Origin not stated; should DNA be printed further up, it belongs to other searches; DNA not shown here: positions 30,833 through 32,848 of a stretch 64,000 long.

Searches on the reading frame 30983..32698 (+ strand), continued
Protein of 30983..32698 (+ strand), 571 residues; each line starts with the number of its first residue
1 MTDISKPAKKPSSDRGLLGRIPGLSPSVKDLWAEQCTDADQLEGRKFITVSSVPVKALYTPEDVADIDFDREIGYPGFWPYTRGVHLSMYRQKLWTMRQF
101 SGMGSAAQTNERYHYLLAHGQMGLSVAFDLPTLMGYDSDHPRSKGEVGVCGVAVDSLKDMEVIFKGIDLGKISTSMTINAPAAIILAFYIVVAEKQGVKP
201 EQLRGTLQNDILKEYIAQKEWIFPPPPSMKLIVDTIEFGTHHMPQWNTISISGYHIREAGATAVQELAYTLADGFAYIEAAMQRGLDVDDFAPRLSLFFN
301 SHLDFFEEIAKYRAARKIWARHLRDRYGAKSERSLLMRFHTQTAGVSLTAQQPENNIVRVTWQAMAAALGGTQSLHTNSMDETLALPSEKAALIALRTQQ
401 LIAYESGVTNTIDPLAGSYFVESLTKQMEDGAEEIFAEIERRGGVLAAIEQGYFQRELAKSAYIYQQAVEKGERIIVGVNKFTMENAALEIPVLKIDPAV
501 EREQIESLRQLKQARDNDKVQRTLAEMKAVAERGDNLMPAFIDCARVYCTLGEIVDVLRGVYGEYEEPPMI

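Call 31: search_dna_similar(query=window:30983-32698:+, collection=plasmids, mode=protein, max_rows=60, max_evalue=1e-30)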
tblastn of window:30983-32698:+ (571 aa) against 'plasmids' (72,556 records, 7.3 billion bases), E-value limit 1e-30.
Records with a match: 427; places in all: 461; records where one place covers at least 80% of the query: 420.
Best place of each record, by identity: 60-80% 1; <60% 426.
By first word of the organism name: Rhizobium 129; Sinorhizobium 97; Burkholderia 38; Streptomyces 14; Azospirillum 14; Sphingobium 14; Ensifer 9; Paraburkholderia 9; Shinella 8; Natrinema 7; and 55 more.
By predicted mobility (MOB-suite, as given by PLSDB): non-mobilizable 250; conjugative 102; mobilizable 75.
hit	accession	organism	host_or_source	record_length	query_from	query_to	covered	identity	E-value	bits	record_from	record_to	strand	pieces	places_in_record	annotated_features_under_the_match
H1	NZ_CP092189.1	Deinococcus sp. KNUC1210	Setaria viridis,cell ...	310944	46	567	91%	61.1%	0e+0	664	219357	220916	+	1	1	methylmalonyl-CoA mutase family protein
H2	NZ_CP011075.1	Brevibacillus laterosporus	Oryza sativa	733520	45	565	91%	59.5%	0e+0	627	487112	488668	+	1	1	methylmalonyl-CoA mutase family protein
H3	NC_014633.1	Ilyobacter polytropus DSM 2926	marine mud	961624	46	567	91%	59.0%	0e+0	660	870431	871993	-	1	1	methylmalonyl-CoA mutase family protein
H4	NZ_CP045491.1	Natronorubrum aibiense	single cell,Xinjiang Aibi Salt Lake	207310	29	567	94%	55.9%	0e+0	630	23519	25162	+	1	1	methylmalonyl-CoA mutase family protein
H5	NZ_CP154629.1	Acetoanaerobium noterae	cell culture,Sludge of a digestion ...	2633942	47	571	92%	56.8%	0e+0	646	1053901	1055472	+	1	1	none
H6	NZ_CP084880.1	Natrinema halophilum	pure culture,salt mine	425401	29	567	94%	54.9%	0e+0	620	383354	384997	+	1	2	methylmalonyl-CoA mutase family protein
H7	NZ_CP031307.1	Natronorubrum bangense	Cell culture,The Bange salt-alkaline ...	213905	46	567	91%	56.4%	0e+0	620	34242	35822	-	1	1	methylmalonyl-CoA mutase family protein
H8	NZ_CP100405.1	Haloarcula marina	cell culture,sediment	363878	46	567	91%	56.3%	0e+0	610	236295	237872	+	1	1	methylmalonyl-CoA mutase family protein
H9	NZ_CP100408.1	Haloarcula marina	cell culture,sediment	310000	46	567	91%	56.3%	0e+0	609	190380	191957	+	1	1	methylmalonyl-CoA mutase family protein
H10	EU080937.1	haloarchaeon TuA4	-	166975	34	567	94%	54.9%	0e+0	600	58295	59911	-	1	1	record has no annotation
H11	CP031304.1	Natrinema thermotolerans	Cell culture,Korean salt-fermented food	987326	29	567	94%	54.2%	0e+0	607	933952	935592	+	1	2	methylmalonyl-CoA mutase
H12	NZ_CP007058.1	Halostagnicola larsenii XH-48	-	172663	29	567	94%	54.2%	0e+0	612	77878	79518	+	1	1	methylmalonyl-CoA mutase family protein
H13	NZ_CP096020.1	Halocatena salina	cell culture,sediment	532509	30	570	95%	53.7%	0e+0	603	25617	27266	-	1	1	methylmalonyl-CoA mutase family protein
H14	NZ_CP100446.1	Natrinema caseinilyticum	marine sediment,sediment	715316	46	567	91%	55.4%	0e+0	620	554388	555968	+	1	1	methylmalonyl-CoA mutase family protein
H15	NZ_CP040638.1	Natrinema pallidum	Salt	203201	46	567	91%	55.4%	0e+0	597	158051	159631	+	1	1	methylmalonyl-CoA mutase family protein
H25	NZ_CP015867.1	Streptomyces parvulus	-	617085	40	565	92%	52.7%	7e-179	567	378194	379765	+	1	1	methylmalonyl-CoA mutase family protein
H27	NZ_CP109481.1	Streptomyces sp. NBC_01450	-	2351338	51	566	90%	52.3%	2e-174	555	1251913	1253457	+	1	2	none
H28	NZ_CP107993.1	Streptomyces canus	-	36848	51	565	90%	51.5%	5e-176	559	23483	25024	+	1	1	methylmalonyl-CoA mutase family protein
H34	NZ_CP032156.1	Mycobacterium sp. ELW1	whole organism,Stream sediment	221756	46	571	92%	50.3%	9e-171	544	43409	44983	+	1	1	methylmalonyl-CoA mutase family protein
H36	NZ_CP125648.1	Rhizobium sp. BT04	Phaseolus vulgaris,Pure culture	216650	18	571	97%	47.3%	6e-156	501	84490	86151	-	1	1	scpA: methylmalonyl-CoA mutase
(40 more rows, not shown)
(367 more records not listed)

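Call 32: get_annotated_region(hit=H1, flank=6000)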
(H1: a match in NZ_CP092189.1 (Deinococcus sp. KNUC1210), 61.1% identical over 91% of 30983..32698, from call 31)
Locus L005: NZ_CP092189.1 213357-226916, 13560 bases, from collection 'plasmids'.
description: Deinococcus sp. KNUC1210 plasmid unnamed3, complete sequence
organism: Deinococcus sp. KNUC1210 (NCBI taxid 2917691)
taxonomy: Bacteria; Deinococcota; Deinococci; Deinococcales; Deinococcaceae; Deinococcus; Deinococcus sp. KNUC1210
host: -; source: Setaria viridis,cell culture,rhizospheric soil; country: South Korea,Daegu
typing (MOB-suite, as given by PLSDB): non-mobilizable
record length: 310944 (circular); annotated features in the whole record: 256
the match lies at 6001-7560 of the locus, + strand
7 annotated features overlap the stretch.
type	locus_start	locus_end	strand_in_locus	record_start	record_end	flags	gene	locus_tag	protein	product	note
CDS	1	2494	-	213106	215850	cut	-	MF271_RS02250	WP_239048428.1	VcbS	-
CDS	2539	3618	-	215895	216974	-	-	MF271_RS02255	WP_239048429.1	hypothetical protein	-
CDS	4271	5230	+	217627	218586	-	meaB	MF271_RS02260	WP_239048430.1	methylmalonyl Co-A mutase-associated GTPase MeaB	GO:1903826 - L-arginine transmembrane transport [Evidence IEA]; GO:0015819 - lysine transport [Evidence IEA]; ...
CDS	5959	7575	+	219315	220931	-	-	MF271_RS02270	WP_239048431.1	methylmalonyl-CoA mutase family protein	-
CDS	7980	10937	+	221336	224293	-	-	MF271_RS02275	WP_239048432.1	hypothetical protein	-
CDS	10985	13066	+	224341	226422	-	-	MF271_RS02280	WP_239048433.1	hypothetical protein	-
CDS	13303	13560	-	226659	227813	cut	-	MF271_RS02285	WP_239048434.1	acyl-CoA dehydrogenase family protein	-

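Call 33: get_annotated_region(hit=H3, flank=6000)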
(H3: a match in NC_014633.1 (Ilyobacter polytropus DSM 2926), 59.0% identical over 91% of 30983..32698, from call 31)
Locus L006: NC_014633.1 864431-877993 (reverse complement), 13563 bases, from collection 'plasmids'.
description: Ilyobacter polytropus DSM 2926 plasmid pILYOP01, complete sequence
organism: Ilyobacter polytropus DSM 2926 (NCBI taxid 572544)
taxonomy: Bacteria; Fusobacteriota; Fusobacteriia; Fusobacteriales; Fusobacteriaceae; Ilyobacter; Ilyobacter polytropus; Ilyobacter polytropus DSM 2926
host: -; source: marine mud; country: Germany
typing (MOB-suite, as given by PLSDB): non-mobilizable; replicon rep_cluster_99
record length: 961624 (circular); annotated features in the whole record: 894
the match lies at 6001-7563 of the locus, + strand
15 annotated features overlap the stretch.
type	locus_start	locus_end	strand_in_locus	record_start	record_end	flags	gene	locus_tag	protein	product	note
CDS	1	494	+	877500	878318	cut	-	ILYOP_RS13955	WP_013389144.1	ATP-binding cassette domain-containing protein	-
CDS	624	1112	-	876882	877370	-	-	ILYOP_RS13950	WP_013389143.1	hypothetical protein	-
CDS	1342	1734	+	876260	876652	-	-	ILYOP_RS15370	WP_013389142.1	DUF2914 domain-containing protein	-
CDS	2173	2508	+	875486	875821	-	-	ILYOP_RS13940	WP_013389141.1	DUF3870 domain-containing protein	-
CDS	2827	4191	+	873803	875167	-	-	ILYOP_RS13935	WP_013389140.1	membrane protein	-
CDS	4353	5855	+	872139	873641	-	-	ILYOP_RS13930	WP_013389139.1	acetyl-CoA hydrolase/transferase family protein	-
CDS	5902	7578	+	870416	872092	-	-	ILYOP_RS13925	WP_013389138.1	methylmalonyl-CoA mutase family protein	-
CDS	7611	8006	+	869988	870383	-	-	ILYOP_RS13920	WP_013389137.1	cobalamin B12-binding domain-containing protein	-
CDS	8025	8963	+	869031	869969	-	meaB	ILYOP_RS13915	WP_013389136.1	methylmalonyl Co-A mutase-associated GTPase MeaB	GO:1903826 - L-arginine transmembrane transport [Evidence IEA]; GO:0015819 - lysine transport [Evidence IEA]; ...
CDS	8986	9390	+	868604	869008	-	mce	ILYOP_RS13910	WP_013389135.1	methylmalonyl-CoA epimerase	-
CDS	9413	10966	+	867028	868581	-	-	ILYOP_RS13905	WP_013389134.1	acyl-CoA carboxylase subunit beta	-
CDS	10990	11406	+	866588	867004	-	-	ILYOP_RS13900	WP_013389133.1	OadG family protein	-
CDS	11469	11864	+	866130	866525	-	-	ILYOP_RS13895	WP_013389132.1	biotin/lipoyl-containing protein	-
CDS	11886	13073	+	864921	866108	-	-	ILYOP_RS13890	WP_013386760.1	sodium ion-translocating decarboxylase subunit beta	-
CDS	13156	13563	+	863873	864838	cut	bioB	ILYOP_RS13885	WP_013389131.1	biotin synthase BioB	GO:0009102 - biotin biosynthetic process [Evidence IEA]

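Call 34: get_annotated_region(hit=H25, flank=6000)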
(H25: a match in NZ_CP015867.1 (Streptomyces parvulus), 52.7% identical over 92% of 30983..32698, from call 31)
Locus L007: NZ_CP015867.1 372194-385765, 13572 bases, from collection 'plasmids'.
description: Streptomyces parvulus strain 2297 plasmid pSPA1, complete sequence
organism: Streptomyces parvulus (NCBI taxid 146923)
taxonomy: Bacteria; Actinomycetota; Actinomycetes; Kitasatosporales; Streptomycetaceae; Streptomyces; Streptomyces parvulus
host: -; source: -; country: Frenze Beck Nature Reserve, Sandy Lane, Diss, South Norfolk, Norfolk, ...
typing (MOB-suite, as given by PLSDB): non-mobilizable
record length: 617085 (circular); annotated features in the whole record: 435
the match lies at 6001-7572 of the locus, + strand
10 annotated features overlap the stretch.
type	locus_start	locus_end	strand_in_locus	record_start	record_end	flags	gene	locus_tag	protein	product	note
CDS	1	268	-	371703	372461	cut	-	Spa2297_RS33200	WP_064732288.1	alpha/beta fold hydrolase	-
CDS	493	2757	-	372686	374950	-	-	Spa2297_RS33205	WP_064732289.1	MMPL family transporter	-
CDS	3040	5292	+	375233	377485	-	-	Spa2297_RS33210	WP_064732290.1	helix-turn-helix domain-containing protein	-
CDS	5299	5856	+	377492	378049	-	-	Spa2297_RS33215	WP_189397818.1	XRE family transcriptional regulator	-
CDS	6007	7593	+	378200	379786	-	-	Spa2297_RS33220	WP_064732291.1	methylmalonyl-CoA mutase family protein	-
CDS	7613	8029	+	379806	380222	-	-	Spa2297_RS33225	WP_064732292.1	cobalamin B12-binding domain-containing protein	-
CDS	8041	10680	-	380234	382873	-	-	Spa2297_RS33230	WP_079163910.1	DEAD/DEAH box helicase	-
CDS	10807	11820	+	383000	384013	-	-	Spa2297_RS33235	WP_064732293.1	YihY/virulence factor BrkB family protein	-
CDS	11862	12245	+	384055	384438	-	-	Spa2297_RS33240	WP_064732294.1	hypothetical protein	-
CDS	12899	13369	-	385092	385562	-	-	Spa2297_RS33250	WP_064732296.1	hemerythrin domain-containing protein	-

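Call 50: get_annotated_region(hit=H27, flank=4000)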
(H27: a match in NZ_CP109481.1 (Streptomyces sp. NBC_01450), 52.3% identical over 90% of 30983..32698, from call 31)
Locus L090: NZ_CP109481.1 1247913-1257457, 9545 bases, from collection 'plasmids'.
description: Streptomyces sp. NBC_01450 plasmid unnamed1, complete sequence
organism: Streptomyces sp. NBC_01450 (NCBI taxid 2903871)
taxonomy: Bacteria; Actinomycetota; Actinomycetes; Kitasatosporales; Streptomycetaceae; Streptomyces; Streptomyces sp. NBC 01450
host: -; source: -; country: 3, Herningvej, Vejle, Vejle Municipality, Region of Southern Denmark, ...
typing (MOB-suite, as given by PLSDB): mobilizable; replicon rep_cluster_1879,rep_cluster_1910,rep_cluster_43; relaxase MOBP,MOBP
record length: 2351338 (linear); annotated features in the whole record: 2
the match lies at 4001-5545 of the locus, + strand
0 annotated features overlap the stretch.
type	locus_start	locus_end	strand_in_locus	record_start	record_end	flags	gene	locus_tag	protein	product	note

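Call 51: get_annotated_region(hit=H28, flank=4000)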
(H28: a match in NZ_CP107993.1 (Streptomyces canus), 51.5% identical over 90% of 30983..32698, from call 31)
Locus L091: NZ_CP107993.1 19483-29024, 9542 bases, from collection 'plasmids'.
description: Streptomyces canus strain NBC 00349 plasmid unnamed4, complete sequence
organism: Streptomyces canus (NCBI taxid 58343)
taxonomy: Bacteria; Actinomycetota; Actinomycetes; Kitasatosporales; Streptomycetaceae; Streptomyces; Streptomyces canus
host: -; source: -; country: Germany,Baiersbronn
typing (MOB-suite, as given by PLSDB): non-mobilizable; replicon rep_cluster_43
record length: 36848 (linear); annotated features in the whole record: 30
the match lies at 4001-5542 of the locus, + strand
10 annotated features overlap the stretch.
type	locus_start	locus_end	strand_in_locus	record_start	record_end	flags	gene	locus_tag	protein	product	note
CDS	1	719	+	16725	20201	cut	metH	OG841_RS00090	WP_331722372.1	methionine synthase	GO:0009086 - methionine biosynthetic process [Evidence IEA]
CDS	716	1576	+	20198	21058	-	metF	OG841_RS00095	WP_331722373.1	methylenetetrahydrofolate reductase [NAD(P)H]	GO:0009086 - methionine biosynthetic process [Evidence IEA]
CDS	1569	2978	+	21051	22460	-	ahcY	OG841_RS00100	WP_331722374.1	adenosylhomocysteinase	GO:0006730 - one-carbon metabolic process [Evidence IEA]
CDS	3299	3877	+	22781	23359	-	-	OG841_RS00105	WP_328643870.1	TetR family transcriptional regulator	-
CDS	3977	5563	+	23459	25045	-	-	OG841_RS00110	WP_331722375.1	methylmalonyl-CoA mutase family protein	-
CDS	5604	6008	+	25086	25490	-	-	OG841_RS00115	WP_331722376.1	cobalamin B12-binding domain-containing protein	-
CDS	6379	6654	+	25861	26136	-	-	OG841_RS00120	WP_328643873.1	hypothetical protein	-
CDS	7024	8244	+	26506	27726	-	-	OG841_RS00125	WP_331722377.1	type IV toxin-antitoxin system AbiEi family antitoxin domain-containing protein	-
CDS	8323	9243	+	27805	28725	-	-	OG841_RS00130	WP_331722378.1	nucleotidyl transferase AbiEii/AbiGii toxin family protein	-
CDS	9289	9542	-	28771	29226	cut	-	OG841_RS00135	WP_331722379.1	hypothetical protein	-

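Call 52: get_annotated_region(hit=H34, flank=4000)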
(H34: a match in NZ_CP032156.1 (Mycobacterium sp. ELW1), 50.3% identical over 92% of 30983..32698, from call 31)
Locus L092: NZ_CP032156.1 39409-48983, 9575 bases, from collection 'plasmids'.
description: Mycobacterium sp. ELW1 plasmid pELW1-1, complete sequence
organism: Mycobacterium sp. ELW1 (NCBI taxid 1547487)
taxonomy: Bacteria; Actinomycetota; Actinomycetes; Mycobacteriales; Mycobacteriaceae; Mycobacterium; Mycobacterium sp. ELW1
host: -; source: whole organism,Stream sediment; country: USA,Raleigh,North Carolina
typing (MOB-suite, as given by PLSDB): mobilizable; replicon rep_cluster_1586; relaxase MOBF
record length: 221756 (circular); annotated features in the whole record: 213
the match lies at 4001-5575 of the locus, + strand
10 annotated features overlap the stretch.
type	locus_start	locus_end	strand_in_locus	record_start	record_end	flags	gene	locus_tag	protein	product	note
CDS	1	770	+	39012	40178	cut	cobA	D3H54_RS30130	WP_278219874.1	uroporphyrinogen-III C-methyltransferase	GO:0019354 - siroheme biosynthetic process [Evidence IEA]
CDS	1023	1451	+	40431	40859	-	-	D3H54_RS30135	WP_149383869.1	cobalamin B12-binding domain-containing protein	-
CDS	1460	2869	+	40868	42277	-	-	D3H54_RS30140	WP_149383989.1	AMP-binding protein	-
CDS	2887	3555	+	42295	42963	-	meaB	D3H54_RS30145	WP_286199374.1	methylmalonyl Co-A mutase-associated GTPase MeaB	GO:1903826 - L-arginine transmembrane transport [Evidence IEA]; GO:0015819 - lysine transport [Evidence IEA]; ...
CDS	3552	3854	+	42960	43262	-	-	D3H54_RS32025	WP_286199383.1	hypothetical protein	-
CDS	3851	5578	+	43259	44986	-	-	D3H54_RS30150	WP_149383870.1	methylmalonyl-CoA mutase family protein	-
CDS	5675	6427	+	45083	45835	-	-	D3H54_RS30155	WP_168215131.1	FCD domain-containing protein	GO:0006355 - regulation of DNA-templated transcription [Evidence IEA]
CDS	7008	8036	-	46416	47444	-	ilvC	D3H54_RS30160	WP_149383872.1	ketol-acid reductoisomerase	-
CDS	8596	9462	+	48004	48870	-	-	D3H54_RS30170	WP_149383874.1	3-hydroxybutyryl-CoA dehydrogenase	-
CDS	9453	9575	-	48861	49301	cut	-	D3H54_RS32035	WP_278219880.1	hypothetical protein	-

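Call 53: get_annotated_region(hit=H36, flank=1500)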
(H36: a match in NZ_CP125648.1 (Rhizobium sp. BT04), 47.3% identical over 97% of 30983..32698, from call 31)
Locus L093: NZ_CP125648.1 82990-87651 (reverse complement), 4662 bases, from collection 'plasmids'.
description: Rhizobium sp. BT04 plasmid pRspBT04b, complete sequence
organism: Rhizobium sp. BT04 (NCBI taxid 3045157)
taxonomy: Bacteria; Pseudomonadota; Alphaproteobacteria; Hyphomicrobiales; Rhizobiaceae; Rhizobium; Rhizobium sp. BT04
host: -; source: Phaseolus vulgaris,Pure culture; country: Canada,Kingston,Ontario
typing (MOB-suite, as given by PLSDB): non-mobilizable
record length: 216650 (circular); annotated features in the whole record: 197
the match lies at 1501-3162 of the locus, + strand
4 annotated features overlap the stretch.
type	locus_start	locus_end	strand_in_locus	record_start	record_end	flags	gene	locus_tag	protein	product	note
CDS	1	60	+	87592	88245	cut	-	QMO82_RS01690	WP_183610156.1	methionine ABC transporter permease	GO:0048473 - D-methionine transport [Evidence IEA]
CDS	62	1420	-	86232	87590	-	-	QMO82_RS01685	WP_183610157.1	LLM class flavin-dependent oxidoreductase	-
CDS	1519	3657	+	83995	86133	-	scpA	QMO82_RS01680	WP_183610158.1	methylmalonyl-CoA mutase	-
CDS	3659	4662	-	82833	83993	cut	-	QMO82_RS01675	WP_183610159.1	fumarylacetoacetate hydrolase family protein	-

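Call 54: get_annotated_region(hit=H4, flank=6000)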
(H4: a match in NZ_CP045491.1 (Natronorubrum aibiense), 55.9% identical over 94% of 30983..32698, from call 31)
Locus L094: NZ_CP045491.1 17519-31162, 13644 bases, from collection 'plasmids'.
description: Natronorubrum aibiense strain 7-3 plasmid unnamed3
organism: Natronorubrum aibiense (NCBI taxid 348826)
taxonomy: Archaea; Euryarchaeota; Halobacteria; Halobacteriales; Natrialbaceae; Natronorubrum; Natronorubrum aibiense
host: -; source: single cell,Xinjiang Aibi Salt Lake; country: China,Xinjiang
typing (MOB-suite, as given by PLSDB): non-mobilizable
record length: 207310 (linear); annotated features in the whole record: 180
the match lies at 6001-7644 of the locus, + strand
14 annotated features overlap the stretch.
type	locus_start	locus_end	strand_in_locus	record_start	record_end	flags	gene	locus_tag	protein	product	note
CDS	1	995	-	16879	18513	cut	-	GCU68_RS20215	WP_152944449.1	AMP-binding protein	-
CDS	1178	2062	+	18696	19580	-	-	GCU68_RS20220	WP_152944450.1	halocarboxylic acid dehydrogenase DehI family protein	-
CDS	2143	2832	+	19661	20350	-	-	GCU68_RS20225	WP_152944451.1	haloacid dehalogenase type II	GO:0006805 - xenobiotic metabolic process [Evidence IEA]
CDS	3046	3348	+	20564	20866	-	-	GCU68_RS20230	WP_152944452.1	hypothetical protein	-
CDS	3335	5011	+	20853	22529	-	-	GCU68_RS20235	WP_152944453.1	Na+:solute symporter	-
CDS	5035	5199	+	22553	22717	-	-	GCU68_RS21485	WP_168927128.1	hypothetical protein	-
CDS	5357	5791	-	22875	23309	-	-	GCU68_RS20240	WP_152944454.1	universal stress protein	-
CDS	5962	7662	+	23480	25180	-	-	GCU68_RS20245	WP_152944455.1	methylmalonyl-CoA mutase family protein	-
CDS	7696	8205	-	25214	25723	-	-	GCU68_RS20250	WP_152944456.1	GNAT family N-acetyltransferase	-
CDS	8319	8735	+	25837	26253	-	-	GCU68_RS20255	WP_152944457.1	cobalamin B12-binding domain-containing protein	-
CDS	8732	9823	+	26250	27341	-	meaB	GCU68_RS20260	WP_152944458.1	methylmalonyl Co-A mutase-associated GTPase MeaB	GO:1903826 - L-arginine transmembrane transport [Evidence IEA]; GO:0015819 - lysine transport [Evidence IEA]; ...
CDS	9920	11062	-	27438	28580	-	-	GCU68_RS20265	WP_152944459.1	acyl-CoA dehydrogenase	-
CDS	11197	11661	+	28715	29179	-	-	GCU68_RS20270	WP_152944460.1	MaoC/PaaZ C-terminal domain-containing protein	-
CDS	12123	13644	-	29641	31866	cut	-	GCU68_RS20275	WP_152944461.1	AAA family ATPase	-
